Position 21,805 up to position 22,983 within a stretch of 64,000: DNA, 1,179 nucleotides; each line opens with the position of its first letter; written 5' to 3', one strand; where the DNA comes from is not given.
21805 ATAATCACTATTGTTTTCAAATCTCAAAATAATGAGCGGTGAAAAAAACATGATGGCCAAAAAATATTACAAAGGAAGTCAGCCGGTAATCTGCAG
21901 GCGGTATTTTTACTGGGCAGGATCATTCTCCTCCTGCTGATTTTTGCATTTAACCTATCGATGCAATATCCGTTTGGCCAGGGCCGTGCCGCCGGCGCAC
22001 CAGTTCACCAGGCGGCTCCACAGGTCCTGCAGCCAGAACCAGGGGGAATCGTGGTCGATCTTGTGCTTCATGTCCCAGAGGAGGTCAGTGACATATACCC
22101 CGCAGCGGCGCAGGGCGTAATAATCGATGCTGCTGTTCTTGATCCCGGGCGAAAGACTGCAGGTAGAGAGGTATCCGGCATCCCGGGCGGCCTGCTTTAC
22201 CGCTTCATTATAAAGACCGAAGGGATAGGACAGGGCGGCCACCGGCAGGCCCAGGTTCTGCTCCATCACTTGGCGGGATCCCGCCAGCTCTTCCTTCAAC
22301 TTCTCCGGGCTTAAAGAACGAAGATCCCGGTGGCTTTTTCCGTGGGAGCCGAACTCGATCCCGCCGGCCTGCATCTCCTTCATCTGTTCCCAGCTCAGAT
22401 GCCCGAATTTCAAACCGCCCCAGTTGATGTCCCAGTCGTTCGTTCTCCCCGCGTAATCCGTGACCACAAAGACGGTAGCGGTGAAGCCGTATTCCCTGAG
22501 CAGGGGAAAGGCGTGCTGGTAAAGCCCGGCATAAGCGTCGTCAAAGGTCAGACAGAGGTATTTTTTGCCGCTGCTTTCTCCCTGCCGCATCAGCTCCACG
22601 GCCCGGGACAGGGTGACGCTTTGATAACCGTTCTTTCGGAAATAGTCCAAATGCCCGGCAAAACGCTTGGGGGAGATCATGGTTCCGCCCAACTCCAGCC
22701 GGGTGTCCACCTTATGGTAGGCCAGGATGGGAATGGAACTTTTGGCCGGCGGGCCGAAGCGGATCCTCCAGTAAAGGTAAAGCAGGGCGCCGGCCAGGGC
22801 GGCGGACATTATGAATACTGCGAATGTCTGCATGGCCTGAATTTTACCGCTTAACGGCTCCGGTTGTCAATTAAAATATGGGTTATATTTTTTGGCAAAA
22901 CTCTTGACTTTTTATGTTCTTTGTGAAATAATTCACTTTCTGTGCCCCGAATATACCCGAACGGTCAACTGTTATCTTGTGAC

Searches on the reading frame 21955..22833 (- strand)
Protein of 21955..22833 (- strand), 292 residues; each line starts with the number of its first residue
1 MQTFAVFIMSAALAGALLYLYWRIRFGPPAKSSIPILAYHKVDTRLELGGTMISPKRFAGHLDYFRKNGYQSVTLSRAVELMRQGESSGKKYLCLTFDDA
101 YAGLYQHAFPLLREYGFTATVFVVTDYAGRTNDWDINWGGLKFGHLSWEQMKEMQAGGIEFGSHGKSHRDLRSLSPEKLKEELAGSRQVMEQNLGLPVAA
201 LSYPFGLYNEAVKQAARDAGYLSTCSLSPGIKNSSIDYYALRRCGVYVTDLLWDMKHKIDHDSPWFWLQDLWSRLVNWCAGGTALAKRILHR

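Call 45: search_protein_families(library=pfam, proteins=[window:21955-22833:-], max_evalue=0.001)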
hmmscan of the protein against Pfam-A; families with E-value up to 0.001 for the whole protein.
window:21955-22833:- (292 aa): 1 family
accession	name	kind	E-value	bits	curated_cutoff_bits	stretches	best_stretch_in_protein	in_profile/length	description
PF01522.26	Polysacc_deac_1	-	6.2e-30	104.1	23.1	1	88-221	4-121/124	Polysaccharide deacetylase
